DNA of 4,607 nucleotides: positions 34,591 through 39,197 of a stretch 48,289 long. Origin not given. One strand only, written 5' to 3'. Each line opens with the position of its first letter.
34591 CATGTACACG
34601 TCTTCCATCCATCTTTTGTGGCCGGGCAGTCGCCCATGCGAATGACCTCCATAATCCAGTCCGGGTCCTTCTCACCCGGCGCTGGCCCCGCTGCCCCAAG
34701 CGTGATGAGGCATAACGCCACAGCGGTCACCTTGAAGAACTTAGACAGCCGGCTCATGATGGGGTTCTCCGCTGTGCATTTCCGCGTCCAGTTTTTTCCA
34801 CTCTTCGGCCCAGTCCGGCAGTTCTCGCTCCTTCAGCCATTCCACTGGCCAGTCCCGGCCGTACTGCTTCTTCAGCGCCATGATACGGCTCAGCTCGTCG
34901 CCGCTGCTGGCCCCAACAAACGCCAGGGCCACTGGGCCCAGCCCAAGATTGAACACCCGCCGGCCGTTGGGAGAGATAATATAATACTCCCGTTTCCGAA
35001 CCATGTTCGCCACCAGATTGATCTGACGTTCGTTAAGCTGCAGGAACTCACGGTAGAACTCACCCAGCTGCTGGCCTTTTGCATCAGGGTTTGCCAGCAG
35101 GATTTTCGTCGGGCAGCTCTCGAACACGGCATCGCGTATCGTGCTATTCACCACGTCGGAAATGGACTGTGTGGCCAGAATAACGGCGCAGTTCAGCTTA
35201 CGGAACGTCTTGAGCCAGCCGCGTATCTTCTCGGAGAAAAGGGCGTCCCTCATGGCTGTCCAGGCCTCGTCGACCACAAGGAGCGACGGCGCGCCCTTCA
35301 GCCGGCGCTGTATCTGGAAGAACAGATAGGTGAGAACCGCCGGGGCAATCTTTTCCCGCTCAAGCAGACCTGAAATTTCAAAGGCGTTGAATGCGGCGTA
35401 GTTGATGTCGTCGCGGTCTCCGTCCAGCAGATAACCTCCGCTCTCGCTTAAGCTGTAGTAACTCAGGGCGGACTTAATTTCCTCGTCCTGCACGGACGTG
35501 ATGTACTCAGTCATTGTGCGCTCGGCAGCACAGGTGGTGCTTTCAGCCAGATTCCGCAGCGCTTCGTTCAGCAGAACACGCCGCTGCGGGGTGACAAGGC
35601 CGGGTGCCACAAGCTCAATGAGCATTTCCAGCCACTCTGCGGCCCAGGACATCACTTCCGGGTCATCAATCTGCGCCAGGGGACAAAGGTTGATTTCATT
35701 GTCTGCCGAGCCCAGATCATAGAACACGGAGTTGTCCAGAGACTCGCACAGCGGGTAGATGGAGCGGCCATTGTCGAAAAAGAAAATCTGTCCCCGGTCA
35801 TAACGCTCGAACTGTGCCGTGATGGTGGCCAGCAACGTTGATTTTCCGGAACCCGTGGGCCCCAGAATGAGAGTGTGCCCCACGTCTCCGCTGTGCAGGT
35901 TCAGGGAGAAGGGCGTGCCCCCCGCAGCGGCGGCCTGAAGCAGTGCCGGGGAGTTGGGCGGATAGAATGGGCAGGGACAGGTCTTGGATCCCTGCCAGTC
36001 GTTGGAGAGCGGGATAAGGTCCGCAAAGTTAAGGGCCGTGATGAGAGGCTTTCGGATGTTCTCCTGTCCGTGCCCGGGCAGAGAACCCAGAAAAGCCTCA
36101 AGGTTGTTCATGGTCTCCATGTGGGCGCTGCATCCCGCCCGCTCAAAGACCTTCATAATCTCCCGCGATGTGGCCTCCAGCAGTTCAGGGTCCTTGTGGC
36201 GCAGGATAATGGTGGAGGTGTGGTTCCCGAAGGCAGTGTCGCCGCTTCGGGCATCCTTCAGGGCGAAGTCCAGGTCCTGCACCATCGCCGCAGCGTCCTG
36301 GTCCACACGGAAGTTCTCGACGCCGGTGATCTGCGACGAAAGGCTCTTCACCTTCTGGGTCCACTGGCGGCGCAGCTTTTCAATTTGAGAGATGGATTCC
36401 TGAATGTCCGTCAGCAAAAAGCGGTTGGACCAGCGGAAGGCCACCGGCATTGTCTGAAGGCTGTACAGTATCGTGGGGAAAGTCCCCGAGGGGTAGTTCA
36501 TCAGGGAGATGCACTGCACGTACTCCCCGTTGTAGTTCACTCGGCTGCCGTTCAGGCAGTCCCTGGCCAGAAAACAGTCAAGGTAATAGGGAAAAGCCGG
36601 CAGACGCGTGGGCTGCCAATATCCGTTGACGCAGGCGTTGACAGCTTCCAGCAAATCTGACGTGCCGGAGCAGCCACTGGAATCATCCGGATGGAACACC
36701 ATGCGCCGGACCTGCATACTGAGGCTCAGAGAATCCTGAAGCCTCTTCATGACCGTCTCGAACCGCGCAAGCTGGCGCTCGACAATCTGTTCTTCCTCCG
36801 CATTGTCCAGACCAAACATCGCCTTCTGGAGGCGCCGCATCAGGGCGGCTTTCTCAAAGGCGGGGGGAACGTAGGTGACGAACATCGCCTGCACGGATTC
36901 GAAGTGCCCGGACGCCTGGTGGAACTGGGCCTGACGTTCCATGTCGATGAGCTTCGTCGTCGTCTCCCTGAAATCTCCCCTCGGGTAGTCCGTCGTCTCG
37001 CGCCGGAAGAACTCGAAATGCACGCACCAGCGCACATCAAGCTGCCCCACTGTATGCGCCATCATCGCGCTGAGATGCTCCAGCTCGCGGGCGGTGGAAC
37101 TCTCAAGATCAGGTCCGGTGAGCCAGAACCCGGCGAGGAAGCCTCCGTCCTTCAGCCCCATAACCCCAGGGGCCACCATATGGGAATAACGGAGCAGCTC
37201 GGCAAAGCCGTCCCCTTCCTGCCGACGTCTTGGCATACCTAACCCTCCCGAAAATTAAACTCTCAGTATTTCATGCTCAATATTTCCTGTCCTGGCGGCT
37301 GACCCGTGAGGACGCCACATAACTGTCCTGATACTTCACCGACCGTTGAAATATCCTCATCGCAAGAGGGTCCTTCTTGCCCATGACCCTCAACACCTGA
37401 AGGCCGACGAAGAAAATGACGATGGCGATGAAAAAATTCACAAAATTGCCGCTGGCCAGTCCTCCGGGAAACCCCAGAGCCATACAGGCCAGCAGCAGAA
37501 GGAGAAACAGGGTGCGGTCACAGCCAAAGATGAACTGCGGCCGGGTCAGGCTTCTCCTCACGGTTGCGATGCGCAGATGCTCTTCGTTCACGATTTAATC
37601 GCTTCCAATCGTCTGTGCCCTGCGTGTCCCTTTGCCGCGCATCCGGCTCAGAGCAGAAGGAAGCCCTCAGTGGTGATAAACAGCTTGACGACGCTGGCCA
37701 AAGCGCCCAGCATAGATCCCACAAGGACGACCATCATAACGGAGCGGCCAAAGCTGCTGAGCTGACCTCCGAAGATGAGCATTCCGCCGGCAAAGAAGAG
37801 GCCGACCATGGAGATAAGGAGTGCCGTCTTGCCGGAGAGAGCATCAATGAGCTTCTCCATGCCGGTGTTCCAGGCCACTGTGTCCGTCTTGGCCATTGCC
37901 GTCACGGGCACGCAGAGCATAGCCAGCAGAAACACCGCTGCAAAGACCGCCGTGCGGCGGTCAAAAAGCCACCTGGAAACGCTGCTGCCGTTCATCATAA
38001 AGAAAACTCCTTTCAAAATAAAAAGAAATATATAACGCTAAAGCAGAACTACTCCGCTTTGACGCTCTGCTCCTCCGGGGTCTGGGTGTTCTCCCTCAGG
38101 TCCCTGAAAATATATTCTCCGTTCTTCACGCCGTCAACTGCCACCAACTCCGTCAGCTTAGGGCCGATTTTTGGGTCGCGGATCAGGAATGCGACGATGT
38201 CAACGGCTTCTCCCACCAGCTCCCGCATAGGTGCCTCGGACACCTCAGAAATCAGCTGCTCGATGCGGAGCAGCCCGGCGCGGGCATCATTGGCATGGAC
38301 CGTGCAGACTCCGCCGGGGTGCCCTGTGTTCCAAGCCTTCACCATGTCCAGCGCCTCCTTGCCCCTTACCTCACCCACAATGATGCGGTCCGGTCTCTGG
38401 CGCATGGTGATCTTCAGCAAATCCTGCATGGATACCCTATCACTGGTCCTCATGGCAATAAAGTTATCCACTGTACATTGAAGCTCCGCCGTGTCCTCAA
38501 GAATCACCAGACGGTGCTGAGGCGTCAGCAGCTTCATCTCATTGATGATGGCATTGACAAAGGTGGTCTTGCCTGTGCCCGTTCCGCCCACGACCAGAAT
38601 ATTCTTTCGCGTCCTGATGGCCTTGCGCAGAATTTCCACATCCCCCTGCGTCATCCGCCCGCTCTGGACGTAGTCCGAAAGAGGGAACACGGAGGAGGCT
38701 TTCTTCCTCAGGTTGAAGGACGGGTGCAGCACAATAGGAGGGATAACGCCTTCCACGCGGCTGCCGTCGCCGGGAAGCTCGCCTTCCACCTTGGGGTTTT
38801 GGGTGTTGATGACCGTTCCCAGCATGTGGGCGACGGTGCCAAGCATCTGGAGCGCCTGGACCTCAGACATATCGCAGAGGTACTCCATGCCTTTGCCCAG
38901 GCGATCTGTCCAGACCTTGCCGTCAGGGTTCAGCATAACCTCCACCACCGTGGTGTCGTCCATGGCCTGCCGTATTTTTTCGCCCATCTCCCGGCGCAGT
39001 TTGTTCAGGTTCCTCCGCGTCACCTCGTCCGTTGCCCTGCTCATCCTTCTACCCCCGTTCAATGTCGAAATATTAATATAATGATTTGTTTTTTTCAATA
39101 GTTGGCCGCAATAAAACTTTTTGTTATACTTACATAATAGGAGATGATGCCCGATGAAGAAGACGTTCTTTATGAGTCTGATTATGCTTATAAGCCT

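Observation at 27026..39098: Complete Trb/P-type T4SS operon with no coupling protein, relaxase, integrase or att repeats in view, set among core genes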

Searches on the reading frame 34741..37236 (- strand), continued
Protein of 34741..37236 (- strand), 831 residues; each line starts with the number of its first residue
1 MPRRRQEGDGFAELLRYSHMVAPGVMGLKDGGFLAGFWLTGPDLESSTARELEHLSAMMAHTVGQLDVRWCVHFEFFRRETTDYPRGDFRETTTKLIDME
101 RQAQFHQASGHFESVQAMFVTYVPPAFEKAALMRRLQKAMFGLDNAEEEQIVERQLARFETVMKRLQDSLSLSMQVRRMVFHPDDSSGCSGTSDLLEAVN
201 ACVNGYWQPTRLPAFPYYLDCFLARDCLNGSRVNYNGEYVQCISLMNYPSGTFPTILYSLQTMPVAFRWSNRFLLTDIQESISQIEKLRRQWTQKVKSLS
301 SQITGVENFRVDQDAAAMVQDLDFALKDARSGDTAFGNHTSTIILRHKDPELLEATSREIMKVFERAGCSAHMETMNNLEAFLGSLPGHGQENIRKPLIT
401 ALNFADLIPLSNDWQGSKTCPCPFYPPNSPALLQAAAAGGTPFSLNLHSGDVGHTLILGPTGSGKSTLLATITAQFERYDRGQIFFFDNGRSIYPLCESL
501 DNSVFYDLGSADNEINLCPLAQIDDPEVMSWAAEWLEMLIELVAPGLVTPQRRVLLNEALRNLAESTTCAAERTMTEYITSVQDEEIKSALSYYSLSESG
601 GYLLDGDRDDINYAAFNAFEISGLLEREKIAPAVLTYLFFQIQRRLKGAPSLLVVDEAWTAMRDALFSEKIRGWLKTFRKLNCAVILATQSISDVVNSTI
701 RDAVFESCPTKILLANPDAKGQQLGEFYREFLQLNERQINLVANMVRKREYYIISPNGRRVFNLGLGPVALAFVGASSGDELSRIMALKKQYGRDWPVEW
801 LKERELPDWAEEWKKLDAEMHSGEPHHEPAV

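Call 73: search_protein_families(library=pfam, proteins=[L031:7366-9702:+, L031:13648-15597:-, L031:3567-4625:+, L031:15605-16453:-, L031:18744-19643:-, L031:346-1398:+, L031:1743-2717:-, L032:1960-3006:-, L032:3003-3911:-, L032:4380-5438:-], max_evalue=0.00001)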
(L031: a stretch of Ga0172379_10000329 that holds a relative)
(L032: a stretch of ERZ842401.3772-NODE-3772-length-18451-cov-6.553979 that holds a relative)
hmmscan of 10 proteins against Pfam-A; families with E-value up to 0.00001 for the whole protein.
L031:7366-9702:+ (778 aa): 0 families

L031:13648-15597:- (649 aa): 0 families

L031:3567-4625:+ (352 aa): 1 family
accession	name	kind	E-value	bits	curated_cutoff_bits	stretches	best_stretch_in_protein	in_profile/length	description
PF00589.27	Phage_integrase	-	1.5e-24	87.1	27.1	1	206-344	19-170/172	Phage integrase family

L031:15605-16453:- (282 aa): 1 family
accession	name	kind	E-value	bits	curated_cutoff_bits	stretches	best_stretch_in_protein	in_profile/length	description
PF13672.11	PP2C_2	-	9.4e-45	153.2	24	1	40-260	1-208/209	Protein phosphatase 2C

L031:18744-19643:- (299 aa): 0 families

L031:346-1398:+ (350 aa): 0 families

L031:1743-2717:- (324 aa): 0 families

L032:1960-3006:- (348 aa): 2 families
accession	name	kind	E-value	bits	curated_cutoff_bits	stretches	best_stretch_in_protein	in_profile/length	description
PF04055.27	Radical_SAM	-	2e-21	77.3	29.5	1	8-169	1-165/166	Radical SAM superfamily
PF13186.11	SPASM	-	1.2e-06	29.2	21.5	1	257-323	1-67/67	Iron-sulfur cluster-binding domain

L032:3003-3911:- (302 aa): 0 families

L032:4380-5438:- (352 aa): 1 family
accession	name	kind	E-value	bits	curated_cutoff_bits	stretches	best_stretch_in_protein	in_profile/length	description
PF04055.27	Radical_SAM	-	2.4e-21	77.1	29.5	1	18-176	3-164/166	Radical SAM superfamily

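Call 88: search_solved_structures(query=A4, max_evalue=1)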
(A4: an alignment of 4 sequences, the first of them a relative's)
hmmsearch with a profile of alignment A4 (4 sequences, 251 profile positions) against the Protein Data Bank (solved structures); distinct sequences matched with E-value up to 1: 0.

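Call 89: search_protein_families(library=pfam, proteins=[L004:12405-13205:+, L005:12405-13202:+, L006:9484-10197:+, L008:10436-11203:+, L011:12429-13157:+, L011:13176-13901:+, L019:12586-13326:+, L018:12568-13326:+], max_evalue=0.1)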
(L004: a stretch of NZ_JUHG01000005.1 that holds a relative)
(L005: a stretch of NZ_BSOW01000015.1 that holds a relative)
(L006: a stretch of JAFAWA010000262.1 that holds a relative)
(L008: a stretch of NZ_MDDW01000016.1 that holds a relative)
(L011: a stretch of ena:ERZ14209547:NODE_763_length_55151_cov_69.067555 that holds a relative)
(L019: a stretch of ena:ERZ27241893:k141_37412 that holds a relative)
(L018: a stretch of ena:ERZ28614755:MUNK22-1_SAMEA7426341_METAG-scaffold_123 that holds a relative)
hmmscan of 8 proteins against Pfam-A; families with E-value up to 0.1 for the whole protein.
L004:12405-13205:+ (266 aa): 3 families
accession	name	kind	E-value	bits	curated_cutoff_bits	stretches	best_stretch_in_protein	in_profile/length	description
PF08702.15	Fib_alpha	-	0.00049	20.7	29.9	1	131-224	35-129/143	Fibrinogen alpha/beta chain family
PF10907.13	DUF2749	-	0.0073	16.8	25.5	1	240-266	45-72/72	Protein of unknown function (DUF2749)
PF00015.26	MCPsignal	-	0.041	14.1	34.6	1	61-133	86-158/172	Methyl-accepting chemotaxis protein (MCP) signalling domain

L005:12405-13202:+ (265 aa): 4 families
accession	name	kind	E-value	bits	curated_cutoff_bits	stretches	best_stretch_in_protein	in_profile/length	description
PF10907.13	DUF2749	-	0.00016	22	25.5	1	233-265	39-72/72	Protein of unknown function (DUF2749)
PF00015.26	MCPsignal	-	0.013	15.8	34.6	1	55-137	81-163/172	Methyl-accepting chemotaxis protein (MCP) signalling domain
PF12896.12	ANAPC4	-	0.029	14.3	23.1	1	47-105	9-67/203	Anaphase-promoting complex, cyclosome, subunit 4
PF09660.15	DUF2397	-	0.04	13.2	28.5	1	64-237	89-265/483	Protein of unknown function (DUF2397)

L006:9484-10197:+ (237 aa): 1 family
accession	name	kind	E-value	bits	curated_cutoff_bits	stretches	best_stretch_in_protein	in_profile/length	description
PF16565.11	MIT_C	-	0.03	14.7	25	0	24-79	24-78/142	Phospholipase D-like domain at C-terminus of MIT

L008:10436-11203:+ (255 aa): 5 families
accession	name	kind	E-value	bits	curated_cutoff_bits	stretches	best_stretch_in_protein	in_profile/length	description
PF22431.2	COG2p_C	-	0.042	14.8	27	0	46-123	38-108/139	COG2p C-terminal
PF08702.15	Fib_alpha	-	0.042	14.5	29.9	1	51-119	61-126/143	Fibrinogen alpha/beta chain family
PF18433.6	DUF5610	-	0.057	14.3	26.4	0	148-181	79-112/117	Domain of unknown function (DUF5610)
PF20769.2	YPEB_N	-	0.066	13.6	27.3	0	37-68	70-101/136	YpeB N-terminal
PF13786.12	DUF4179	-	0.081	13.8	30.1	0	6-71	4-65/94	Domain of unknown function (DUF4179)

L011:12429-13157:+ (242 aa): 4 families
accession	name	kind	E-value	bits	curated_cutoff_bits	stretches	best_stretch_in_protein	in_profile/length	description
PF11083.13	Relaxase_C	-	0.0035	18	30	1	38-75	29-66/125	C-terminal helical hairpin domain from relaxase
PF03096.20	Ndr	-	0.0052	16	23.3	1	132-235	140-238/283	Ndr family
PF05504.16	Spore_GerAC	-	0.016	15.8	23.6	1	78-129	105-146/167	Spore germination B3/ GerAC like, C-terminal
PF01544.23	CorA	-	0.076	12.8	27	1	36-141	126-227/292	CorA-like Mg2+ transporter protein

L011:13176-13901:+ (241 aa): 3 families
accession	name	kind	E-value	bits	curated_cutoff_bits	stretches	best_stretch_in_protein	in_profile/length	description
PF06924.17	DUF1281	-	0.0017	18.4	27.3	1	24-83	107-166/177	Protein of unknown function (DUF1281)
PF08824.15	Serine_rich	-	0.0034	17.8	26.9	1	55-148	7-99/157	Serine rich protein interaction domain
PF10241.14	KxDL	-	0.08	13.7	27.2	1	55-110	29-84/86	Uncharacterized conserved protein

L019:12586-13326:+ (246 aa): 6 families
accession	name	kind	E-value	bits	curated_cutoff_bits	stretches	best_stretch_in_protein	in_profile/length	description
PF12018.13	FAP206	-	0.012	15.4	33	1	26-103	52-130/272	Domain of unknown function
PF01924.21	HypD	-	0.013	15.1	25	1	28-118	206-292/351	Hydrogenase formation hypA family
PF06103.16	DUF948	-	0.02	15.5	37.2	0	35-99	23-88/89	Bacterial protein of unknown function (DUF948)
PF22600.2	MTPAP-like_central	-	0.027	15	27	0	139-187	5-52/139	Poly(A) RNA polymerase, mitochondrial-like, central palm domain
PF04636.18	PA26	-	0.049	13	29.4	1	10-165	153-304/445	PA26 p53-induced protein (sestrin)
PF07577.16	DUF1547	-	0.081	13.8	25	0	165-189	17-41/60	Domain of Unknown Function (DUF1547)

L018:12568-13326:+ (252 aa): 2 families
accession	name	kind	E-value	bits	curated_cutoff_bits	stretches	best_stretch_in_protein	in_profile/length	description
PF04906.18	Tweety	-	0.012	14.8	31.8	1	6-103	83-178/431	Tweety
PF04513.17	Baculo_PEP_C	-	0.06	13.8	38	0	33-89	10-63/140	Baculovirus polyhedron envelope protein, PEP, C terminus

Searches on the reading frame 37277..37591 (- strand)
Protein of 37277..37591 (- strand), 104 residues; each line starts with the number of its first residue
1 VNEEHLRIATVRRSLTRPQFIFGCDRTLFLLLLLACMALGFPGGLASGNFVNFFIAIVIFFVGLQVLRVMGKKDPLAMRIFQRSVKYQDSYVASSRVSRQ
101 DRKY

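Call 5: search_protein_families(library=pfam, proteins=[window:37277-37591:-], max_evalue=0.01)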
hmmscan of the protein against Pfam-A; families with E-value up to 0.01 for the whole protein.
window:37277-37591:- (104 aa): 1 family
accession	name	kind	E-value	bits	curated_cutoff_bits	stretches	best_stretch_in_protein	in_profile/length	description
PF05101.18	VirB3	-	5.1e-12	46.4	23.9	1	9-81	3-67/84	Type IV secretory pathway, VirB3-like protein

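Call 7: search_protein_families(library=ncbifam, proteins=[window:37277-37591:-], max_evalue=0.01)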
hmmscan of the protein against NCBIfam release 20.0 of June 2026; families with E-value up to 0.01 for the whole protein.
window:37277-37591:- (104 aa): 1 family
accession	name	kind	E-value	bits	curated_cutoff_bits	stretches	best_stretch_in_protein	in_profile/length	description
NF010395.0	PRK13823.1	subfamily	2.7e-16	59.5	60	1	6-101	3-94/103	conjugal transfer protein TrbD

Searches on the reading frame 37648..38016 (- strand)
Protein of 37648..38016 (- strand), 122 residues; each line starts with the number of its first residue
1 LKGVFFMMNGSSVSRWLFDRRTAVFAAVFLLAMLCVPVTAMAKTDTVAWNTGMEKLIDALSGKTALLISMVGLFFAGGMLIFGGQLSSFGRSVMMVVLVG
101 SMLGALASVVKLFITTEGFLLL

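Call 5: search_protein_families(library=pfam, proteins=[window:37648-38016:-], max_evalue=0.01)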
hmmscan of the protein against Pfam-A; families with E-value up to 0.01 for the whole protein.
window:37648-38016:- (122 aa): 1 family
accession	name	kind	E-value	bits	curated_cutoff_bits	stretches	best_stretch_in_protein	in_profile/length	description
PF04956.18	TrbC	-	4.5e-09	36.8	27.9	1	20-110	8-95/98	TrbC/VIRB2 pilin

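Call 7: search_protein_families(library=ncbifam, proteins=[window:37648-38016:-], max_evalue=0.01)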
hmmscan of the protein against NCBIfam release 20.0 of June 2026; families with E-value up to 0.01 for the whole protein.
window:37648-38016:- (122 aa): 2 families
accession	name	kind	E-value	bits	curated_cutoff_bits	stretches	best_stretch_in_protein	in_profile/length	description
NF010445.0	PRK13871.1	equivalog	3e-11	43.6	211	1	22-116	8-104/135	conjugal transfer pilin TrbC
NF010467.0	PRK13892.1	equivalog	4.7e-11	42.8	179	1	12-109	4-106/145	conjugal transfer system pilin TrbC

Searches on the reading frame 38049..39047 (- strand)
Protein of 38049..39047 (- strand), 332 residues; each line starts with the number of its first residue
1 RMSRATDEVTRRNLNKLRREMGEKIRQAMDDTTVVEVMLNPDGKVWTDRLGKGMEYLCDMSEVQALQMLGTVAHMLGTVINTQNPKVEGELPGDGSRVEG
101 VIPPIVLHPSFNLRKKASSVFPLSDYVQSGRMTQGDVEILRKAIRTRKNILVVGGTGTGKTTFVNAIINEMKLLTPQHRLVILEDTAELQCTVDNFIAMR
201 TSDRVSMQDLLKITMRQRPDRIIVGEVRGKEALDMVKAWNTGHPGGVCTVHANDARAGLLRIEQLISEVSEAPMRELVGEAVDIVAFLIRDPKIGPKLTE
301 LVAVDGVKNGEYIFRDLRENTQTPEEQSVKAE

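Call 5: search_protein_families(library=pfam, proteins=[window:38049-39047:-], max_evalue=0.01)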
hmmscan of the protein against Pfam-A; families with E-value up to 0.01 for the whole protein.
window:38049-39047:- (332 aa): 16 families
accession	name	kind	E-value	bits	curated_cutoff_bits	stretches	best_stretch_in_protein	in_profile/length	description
PF00437.27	T2SSE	-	1.1e-35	123.5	24.9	1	97-269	82-262/370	Type II/IV secretion system protein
PF12775.13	AAA_7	-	1.6e-05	25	25.8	1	139-172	25-58/181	P-loop containing dynein motor region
PF01580.24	FtsK_SpoIIIE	-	2.8e-05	24.1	24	1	147-183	39-76/221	FtsK/SpoIIIE family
PF13245.12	AAA_19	-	8.1e-05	23.2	25.1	1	144-182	8-46/134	AAA domain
PF04851.21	ResIII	-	0.00042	20.7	22.5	1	142-196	18-73/164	Type III restriction enzyme, res subunit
PF13555.12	AAA_29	-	0.00062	19.9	27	1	145-178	20-50/61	P-loop containing region of AAA domain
PF01935.23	DUF87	-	0.00081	20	23.2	1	147-183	23-58/220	Helicase HerA, central domain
PF00004.35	AAA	-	0.002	19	21.2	1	150-173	1-24/131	ATPase family associated with various cellular activities (AAA)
PF00158.32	Sigma54_activat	-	0.0023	18.1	20.2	1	134-171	9-46/168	Sigma-54 interaction domain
PF03193.22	RsgA_GTPase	-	0.0039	17.5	30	1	133-175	93-134/174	RsgA GTPase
PF10412.15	TrwB_AAD_bind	-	0.0042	16.5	20.5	1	146-185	14-51/387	Type IV secretion-system coupling protein DNA-binding domain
PF00270.35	DEAD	-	0.0058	16.8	26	0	143-190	10-58/167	DEAD/DEAH box helicase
PF03029.23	ATP_bind_1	-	0.0063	16.8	27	0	152-183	1-32/240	Conserved hypothetical ATP binding protein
PF13401.12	AAA_22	-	0.0071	17.1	27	0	145-178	2-33/130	AAA domain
PF02367.23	TsaE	-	0.0088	16.4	26.6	0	138-173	12-47/128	Threonylcarbamoyl adenosine biosynthesis protein TsaE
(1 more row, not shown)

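Call 7: search_protein_families(library=ncbifam, proteins=[window:38049-39047:-], max_evalue=0.01)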
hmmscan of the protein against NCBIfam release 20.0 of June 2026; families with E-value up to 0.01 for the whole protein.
window:38049-39047:- (332 aa): 28 families (the best 25 are shown)
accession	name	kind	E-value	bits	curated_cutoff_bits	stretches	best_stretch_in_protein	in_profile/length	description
TIGR02782.1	TrbB_P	equivalog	7.9e-126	419.4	304.55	1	12-313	1-302/303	P-type conjugative transfer ATPase TrbB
NF010407.0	PRK13833.1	subfamily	3.1e-113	378.4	499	1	10-319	7-315/323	conjugal transfer protein TrbB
NF010469.0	PRK13894.1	subfamily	3.8e-111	371.5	508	1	6-317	8-320/320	conjugal transfer ATPase TrbB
TIGR02788.1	VirB11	equivalog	1.2e-52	178.9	249.95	2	138-291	135-297/308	P-type DNA transfer ATPase VirB11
TIGR03819.1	heli_sec_ATPase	hypoth_equivalog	1.4e-49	169.2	373.15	1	24-294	54-331/340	TadA family conjugal transfer-associated ATPase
NF010475.0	PRK13900.1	equivalog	3.1e-37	128.4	389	2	138-269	151-283/333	type IV secretion system ATPase VirB11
NF058587.1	archaellum_moto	equivalog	1.7e-26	93.1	550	1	68-257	195-388/527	archaellum flagellar ATPase motor FlaI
NF010425.0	PRK13851.1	equivalog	7.2e-25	87.6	461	1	133-268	147-286/344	type IV secretion system protein VirB11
NF053672.1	bindosome_BasE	exception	5.6e-19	68.2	1000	1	60-311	182-437/512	bindosome assembly system ATPase subunit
TIGR01420.1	pilT_fam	subfamily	6.4e-17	61.8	319.1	1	140-280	114-257/343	PilT/PilU family type 4a pilus ATPase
NF041000.1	ATPase_ComGA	equivalog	2.9e-16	59.3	300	1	132-268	112-248/267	competence type IV pilus ATPase ComGA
TIGR02533.1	type_II_gspE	equivalog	2.5e-14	52.8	630.25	1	132-263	227-357/486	type II secretion system ATPase GspE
NF053534.1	T4PilAsmATPsTfpB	equivalog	2.6e-14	52.5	850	1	144-265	332-452/584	type IV pilus assembly ATPase TfpB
NF007755.0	PRK10436.1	equivalog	1.3e-13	50.4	617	1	132-265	203-335/465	type II secretion system protein GspE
TIGR02538.1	type_IV_pilB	equivalog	2.7e-13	49.4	675.65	1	142-264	310-431/564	type IV-A pilus assembly ATPase PilB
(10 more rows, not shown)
